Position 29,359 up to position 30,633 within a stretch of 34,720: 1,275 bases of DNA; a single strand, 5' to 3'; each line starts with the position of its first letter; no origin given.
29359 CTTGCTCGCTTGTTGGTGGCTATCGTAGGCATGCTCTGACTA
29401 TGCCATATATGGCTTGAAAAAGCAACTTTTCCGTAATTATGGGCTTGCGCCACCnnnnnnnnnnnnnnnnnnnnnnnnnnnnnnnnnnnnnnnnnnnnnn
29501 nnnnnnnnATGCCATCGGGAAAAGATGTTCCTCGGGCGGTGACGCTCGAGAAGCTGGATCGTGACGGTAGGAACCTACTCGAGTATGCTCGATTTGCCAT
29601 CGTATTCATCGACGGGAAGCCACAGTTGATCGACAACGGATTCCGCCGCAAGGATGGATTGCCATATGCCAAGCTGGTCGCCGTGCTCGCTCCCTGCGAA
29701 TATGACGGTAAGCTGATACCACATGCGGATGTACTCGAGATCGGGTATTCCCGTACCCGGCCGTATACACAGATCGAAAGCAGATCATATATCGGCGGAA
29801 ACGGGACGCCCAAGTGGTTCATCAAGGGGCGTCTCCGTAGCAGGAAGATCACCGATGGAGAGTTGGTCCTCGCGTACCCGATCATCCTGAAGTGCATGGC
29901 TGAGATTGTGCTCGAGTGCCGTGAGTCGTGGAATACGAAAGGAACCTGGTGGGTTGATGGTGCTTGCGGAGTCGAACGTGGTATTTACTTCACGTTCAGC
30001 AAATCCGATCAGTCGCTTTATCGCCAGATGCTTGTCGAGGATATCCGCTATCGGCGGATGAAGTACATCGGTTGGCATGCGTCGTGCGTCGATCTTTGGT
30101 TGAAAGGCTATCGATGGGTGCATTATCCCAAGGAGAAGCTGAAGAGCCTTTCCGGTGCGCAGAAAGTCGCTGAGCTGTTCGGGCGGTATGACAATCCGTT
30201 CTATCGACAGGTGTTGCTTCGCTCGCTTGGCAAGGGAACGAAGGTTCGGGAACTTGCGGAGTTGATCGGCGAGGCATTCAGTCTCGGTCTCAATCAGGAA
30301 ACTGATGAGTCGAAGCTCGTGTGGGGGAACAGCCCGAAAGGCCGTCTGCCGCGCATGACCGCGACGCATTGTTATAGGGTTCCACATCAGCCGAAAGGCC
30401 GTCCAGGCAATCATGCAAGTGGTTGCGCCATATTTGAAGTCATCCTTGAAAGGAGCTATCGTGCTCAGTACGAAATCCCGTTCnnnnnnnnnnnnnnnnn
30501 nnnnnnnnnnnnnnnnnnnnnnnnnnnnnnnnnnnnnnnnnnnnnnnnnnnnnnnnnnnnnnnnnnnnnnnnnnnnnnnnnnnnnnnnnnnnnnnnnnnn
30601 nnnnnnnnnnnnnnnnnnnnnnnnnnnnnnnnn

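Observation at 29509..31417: Overlapping two-gene operon pairing an unknown 325-aa protein with an atypical 4-Cys HhH-GPD glycosylase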

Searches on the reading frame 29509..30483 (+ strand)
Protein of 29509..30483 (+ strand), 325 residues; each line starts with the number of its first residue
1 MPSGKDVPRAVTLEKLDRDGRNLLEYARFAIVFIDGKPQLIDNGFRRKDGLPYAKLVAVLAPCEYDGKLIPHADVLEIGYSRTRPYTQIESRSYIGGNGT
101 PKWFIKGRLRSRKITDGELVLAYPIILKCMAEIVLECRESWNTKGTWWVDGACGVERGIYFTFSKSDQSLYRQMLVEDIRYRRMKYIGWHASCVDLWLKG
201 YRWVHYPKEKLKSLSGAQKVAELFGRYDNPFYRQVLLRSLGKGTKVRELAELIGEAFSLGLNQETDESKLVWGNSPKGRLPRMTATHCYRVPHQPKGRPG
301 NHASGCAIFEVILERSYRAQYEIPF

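Call 5: search_protein_families(library=pfam, proteins=[window:29509-30483:+], max_evalue=1)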
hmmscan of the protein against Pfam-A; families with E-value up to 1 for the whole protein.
window:29509-30483:+ (325 aa): 0 families

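Call 6: search_protein_families(library=ncbifam, proteins=[window:29509-30483:+], max_evalue=1)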
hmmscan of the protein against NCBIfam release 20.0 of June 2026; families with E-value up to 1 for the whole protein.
window:29509-30483:+ (325 aa): 0 families

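Call 7: search_protein_families(library=padloc, proteins=[window:29509-30483:+], max_evalue=1)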
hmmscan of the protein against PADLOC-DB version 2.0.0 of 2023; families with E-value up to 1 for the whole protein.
window:29509-30483:+ (325 aa): 0 families

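Call 8: search_protein_families(library=phrogs, proteins=[window:29509-30483:+], max_evalue=1)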
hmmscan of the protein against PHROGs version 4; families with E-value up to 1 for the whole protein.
window:29509-30483:+ (325 aa): 0 families

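Call 10: search_solved_structures(query=window:29509-30483:+, max_evalue=10)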
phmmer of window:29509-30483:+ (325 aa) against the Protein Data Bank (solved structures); distinct sequences matched with E-value up to 10: 1.
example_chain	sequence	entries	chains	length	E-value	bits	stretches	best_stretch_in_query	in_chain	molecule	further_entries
6vfi_A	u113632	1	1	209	0.48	12.5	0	122-157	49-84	O43_dn18A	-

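Call 12: find_homologous_proteins(query=window:29509-30483:+, max_evalue=0.001)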
Query window:29509-30483:+ (325 aa): 26 proteins with E <= 0.001 among 3075 candidates.
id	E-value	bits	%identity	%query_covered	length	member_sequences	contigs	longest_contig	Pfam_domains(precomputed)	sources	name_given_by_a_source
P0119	7.8e-225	763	100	100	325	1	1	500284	-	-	-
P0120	1.8e-166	571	75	100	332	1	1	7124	-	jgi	jgi:hypothetical protein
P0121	5.3e-157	540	76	97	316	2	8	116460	-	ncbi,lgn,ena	-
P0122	2.0e-153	528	72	100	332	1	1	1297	-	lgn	-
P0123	4.8e-153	527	72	100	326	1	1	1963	-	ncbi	-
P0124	1.1e-111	391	58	100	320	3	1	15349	-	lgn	-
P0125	9.8e-91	322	49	100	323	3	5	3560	-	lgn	-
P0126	1.7e-89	318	51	97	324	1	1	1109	-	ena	-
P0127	2.6e-86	308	48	97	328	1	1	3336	-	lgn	-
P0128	3.9e-85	304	48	100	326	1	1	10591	-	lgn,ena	-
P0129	1.4e-83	299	49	98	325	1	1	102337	-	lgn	-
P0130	2.3e-82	295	46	99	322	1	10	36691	-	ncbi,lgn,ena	-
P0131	8.4e-81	290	46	100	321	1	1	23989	-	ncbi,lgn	-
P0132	1.4e-78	282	44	98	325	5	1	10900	-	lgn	-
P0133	3.7e-78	281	46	97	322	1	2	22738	-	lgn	-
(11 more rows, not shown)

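Call 19: search_solved_structures(query=A2, max_evalue=10, show_alignments=1)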
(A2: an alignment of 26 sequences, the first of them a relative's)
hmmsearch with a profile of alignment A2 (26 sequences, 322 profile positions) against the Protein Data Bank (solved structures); distinct sequences matched with E-value up to 10: 1.
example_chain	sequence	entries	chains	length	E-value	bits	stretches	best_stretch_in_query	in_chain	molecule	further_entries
6vfi_A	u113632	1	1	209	8.6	8.6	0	123-161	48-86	O43_dn18A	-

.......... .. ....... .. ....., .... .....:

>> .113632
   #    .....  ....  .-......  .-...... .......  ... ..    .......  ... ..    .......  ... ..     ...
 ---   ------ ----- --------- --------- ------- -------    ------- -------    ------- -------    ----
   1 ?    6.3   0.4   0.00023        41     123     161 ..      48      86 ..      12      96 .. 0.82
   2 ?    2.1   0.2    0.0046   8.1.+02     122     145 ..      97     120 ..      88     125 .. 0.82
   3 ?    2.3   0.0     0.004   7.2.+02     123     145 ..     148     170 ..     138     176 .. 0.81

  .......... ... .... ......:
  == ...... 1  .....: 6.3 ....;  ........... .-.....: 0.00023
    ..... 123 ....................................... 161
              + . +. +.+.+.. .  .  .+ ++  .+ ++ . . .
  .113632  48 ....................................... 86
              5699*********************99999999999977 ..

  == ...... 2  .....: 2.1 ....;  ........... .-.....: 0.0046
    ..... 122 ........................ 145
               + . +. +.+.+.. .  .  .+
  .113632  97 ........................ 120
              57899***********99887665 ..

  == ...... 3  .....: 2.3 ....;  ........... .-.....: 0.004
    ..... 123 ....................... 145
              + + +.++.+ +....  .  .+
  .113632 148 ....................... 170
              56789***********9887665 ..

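Call 29: predict_structure(alignment_id=A2)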
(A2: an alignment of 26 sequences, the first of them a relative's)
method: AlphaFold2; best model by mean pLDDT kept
length: 325 residues; sequences in the alignment: 26
mean_pLDDT: 82.9   pTM: 0.83
mean pLDDT of the five models: 82.9, 82.6, 82.3, 81.5, 80.6
residues with pLDDT >= 90: 185; 70-90: 67; 50-70: 47; < 50: 26
segments of 3 or more residues with pLDDT < 50: 1-8, 145-154, 323-325
pLDDT, mean of each block of 10 residues (from residue 1): 43 86 95 97 92 91 91 92 61 52 62 92 97 79 45 58 91 95 93 96 92 97 94 96 95 96 92 78 92 67 76 84 56
secondary structure, 60 per line:
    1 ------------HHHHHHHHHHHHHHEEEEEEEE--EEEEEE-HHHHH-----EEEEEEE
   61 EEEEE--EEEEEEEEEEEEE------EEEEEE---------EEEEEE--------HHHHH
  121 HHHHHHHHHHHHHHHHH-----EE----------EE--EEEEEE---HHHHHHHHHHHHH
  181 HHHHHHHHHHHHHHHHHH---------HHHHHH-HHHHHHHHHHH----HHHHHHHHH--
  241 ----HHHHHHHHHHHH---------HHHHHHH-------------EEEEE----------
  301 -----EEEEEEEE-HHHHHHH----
elements in order: H13-26 E27-34 E37-42 H44-48 E54-65 E68-80 E87-92 E102-107 H116-137 E159-164 H168-198 H208-213 H215-225 H230-238 H245-256 H266-272 E286-290 E306-313 H315-321

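Call 32: fold_search(model_id=the predicted structure, library=pdb)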
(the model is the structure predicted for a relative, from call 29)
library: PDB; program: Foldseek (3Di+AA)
matches with E <= 10: 154; with E <= 0.001: 0
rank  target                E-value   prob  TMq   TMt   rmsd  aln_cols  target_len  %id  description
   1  4v19_R                3.9e-01  0.12  0.12  0.21  18.1       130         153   12  Structure of the large subunit of the mammalian mitoribosome, part 1 of 2 (released 2014-10-08)
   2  1gd8_A                4.1e-01  0.09  0.10  0.22  15.8       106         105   16  THE CRYSTAL STRUCTURE OF BACTERIA-SPECIFIC L17 RIBOSOMAL PROTEIN. (released 2001-09-22)
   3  4ce4_R                5.7e-01  0.08  0.12  0.23  18.1       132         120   13  39S large subunit of the porcine mitochondrial ribosome (released 2013-12-18)
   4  4kcf                  7.2e-01  0.03  0.13  0.11  23.3       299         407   11  X-ray Structure of a KijD3 in Complex with FMN and dTDP-3-amino-2,3,6-trideoxy-4-keto-3-methyl-D-glucose (released 2013-05-22)
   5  5af7_B                8.1e-01  0.02  0.10  0.09  22.4       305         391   13  3-Sulfinopropionyl-coenzyme A (3SP-CoA) desulfinase from Advenella mimigardefordensis DPN7T: crystal structure and fun (released 2015-06-03)
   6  9ibl_A                9.6e-01  0.02  0.10  0.08  20.4       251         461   14  PhiC31 integrative synapse: attB x attP with an S12A integrase variant (released 2026-02-11)
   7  2nla_A                1.1e+00  0.14  0.17  0.29   7.6       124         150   14  Crystal structure of the Mcl-1:mNoxaB BH3 complex (released 2007-03-27)
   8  8h7b_A                1.1e+00  0.10  0.17  0.29  15.9       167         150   14  The crystal structure of human mcl1 kinase domain in complex with MCL1-M-EBA (released 2023-02-22)
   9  3j7y_O                1.1e+00  0.03  0.11  0.17  11.2       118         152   14  Structure of the large ribosomal subunit from human mitochondria (released 2014-10-15)
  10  5af7_A                1.1e+00  0.01  0.10  0.09  22.6       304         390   13  3-Sulfinopropionyl-coenzyme A (3SP-CoA) desulfinase from Advenella mimigardefordensis DPN7T: crystal structure and fun (released 2015-06-03)
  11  9rmm_B                1.1e+00  0.01  0.08  0.06  32.0       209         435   13  Crystal structure of outer membrane SilC (released 2025-07-23)
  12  9rmm_A                1.1e+00  0.01  0.07  0.06  32.4       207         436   14  Crystal structure of outer membrane SilC (released 2025-07-23)
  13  6k9n_C                1.3e+00  0.05  0.13  0.16  14.5       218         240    9  Rice_OTUB_like_catalytic domain (released 2020-06-24)
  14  5azp_B                1.3e+00  0.01  0.09  0.08  29.3       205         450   16  Crystal structure of a membrane protein from Pseudomonas aeruginosa (released 2016-06-08)
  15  6p3p                  1.4e+00  0.06  0.11  0.21  16.8       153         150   14  Crystal structure of Mcl-1 in complex with compound 65 (released 2019-07-03)
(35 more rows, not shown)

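Call 41: search_protein_representatives(alignment_id=A2)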
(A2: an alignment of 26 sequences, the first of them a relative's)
Query: 26 sequences, 322 profile positions. Proteins with E-value up to 0.001 (for the whole library): 260; up to 1e-10: 138; up to 1e-30: 50. The best 150 are listed.
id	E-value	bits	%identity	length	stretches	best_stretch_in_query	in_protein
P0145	2.7e-135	467.0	-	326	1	2-322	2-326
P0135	2.9e-133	460.4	-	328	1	3-322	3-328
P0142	4.3e-123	426.9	-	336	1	3-318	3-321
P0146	1.3e-118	412.3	-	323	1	7-322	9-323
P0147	4.0e-113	394.2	-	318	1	13-322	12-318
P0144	3.1e-110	384.7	-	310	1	5-322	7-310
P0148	1.6e-104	365.9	-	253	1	71-322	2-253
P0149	3.1e-102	358.4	-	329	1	1-311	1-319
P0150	2.6e-90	319.2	-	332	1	6-308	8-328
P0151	1.5e-89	316.7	-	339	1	3-313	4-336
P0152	1.2e-83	297.4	-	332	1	10-308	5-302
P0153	8.4e-82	291.3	-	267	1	55-322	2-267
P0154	3.2e-81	289.3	-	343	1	2-309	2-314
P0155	1.0e-78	281.1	-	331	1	6-320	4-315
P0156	2.5e-77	276.6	-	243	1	76-322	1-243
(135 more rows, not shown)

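Call 43: search_protein_families(library=pfam, alignment_id=A3, max_evalue=0.01)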
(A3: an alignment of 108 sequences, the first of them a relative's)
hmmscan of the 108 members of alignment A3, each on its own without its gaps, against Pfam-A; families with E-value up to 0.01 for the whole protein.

A. member 1, P0119 (325 aa): 0 families

B. families by the number of members that match (of 108 scanned): 4 families
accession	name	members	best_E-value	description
PF08877.16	MepB-like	1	0.00047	MepB-like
PF10136.14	SpecificRecomb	1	0.0052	Site-specific recombinase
PF20610.3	TED_2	1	0.0088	Thioester domain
PF01452.22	Rota_NSP4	1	0.0099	Rotavirus non structural protein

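Call 44: search_solved_structures(query=A3, max_evalue=10, show_alignments=1)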
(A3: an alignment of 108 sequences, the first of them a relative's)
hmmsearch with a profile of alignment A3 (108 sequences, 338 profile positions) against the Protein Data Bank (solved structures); distinct sequences matched with E-value up to 10: 3.
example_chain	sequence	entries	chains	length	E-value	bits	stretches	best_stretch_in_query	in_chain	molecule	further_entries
1h0z_A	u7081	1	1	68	0.1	15.2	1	278-325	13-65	SERINE PROTEASE INHIBITOR KAZAL-TYPE 5, CONTAINS HEMOFILTRATE PEPTIDE HF6478, HEMOFILTRATE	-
5hdt_A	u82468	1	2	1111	0.57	12.8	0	213-307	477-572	Sister chromatid cohesion protein PDS5 homolog B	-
6xh5_A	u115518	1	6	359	2.8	10.5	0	191-267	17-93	helical fusion design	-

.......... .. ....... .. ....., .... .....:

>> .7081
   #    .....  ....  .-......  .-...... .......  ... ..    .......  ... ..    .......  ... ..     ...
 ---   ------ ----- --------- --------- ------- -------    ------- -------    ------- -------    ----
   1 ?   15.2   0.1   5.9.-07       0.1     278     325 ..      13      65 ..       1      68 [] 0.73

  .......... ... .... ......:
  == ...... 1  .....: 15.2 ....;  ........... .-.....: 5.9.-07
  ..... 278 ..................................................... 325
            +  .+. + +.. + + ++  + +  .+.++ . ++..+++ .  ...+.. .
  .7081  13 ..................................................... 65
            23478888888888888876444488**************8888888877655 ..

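Call 51: search_dna_similar(query=window:29509-30483:+, collection=phages, mode=protein, max_evalue=0.001, max_rows=10)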
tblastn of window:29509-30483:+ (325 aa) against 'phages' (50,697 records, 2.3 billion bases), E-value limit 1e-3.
No match.

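Call 67: find_related_loci(query=A2, collection=viral_contigs, flank=5000)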
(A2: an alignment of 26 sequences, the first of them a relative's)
Query A2 (325 aa) in viral_contigs; peptide patterns used: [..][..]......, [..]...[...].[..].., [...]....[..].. (x = any residue, [..] = any of these).
23 stretches matched a pattern, but none encodes a relative of the query by tblastn (E <= 1e-3).

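Call 73: search_protein_families(library=padloc, alignment_id=A3, max_evalue=0.01)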
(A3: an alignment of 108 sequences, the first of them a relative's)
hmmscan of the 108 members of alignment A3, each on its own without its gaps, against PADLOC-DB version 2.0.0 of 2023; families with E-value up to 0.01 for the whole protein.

A. member 1, P0119 (325 aa): 0 families

B. families by the number of members that match (of 108 scanned): 8 families
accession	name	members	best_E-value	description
PDLC00455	JetA1|JetA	1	0.00057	DUF3375 domain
PDLC01400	Cas8a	1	0.0061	CAS-I-A; effector_LS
PDLC02837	DpdD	1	0.0071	DpdD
PDLC01251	Cas2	1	0.0086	"CAS-I,CAS-II,CAS-III,CAS-IV,CAS-V,CAS-VI; acquisition_2"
PDLC02441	BrxA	1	0.0093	BrxA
PDLC04788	PDC-S01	1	0.0094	-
PDLC00310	PtuA1|PtuA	1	0.0096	AAA ATPase domain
PDLC00268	PtuA1|PtuA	1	0.01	AAA ATPase domain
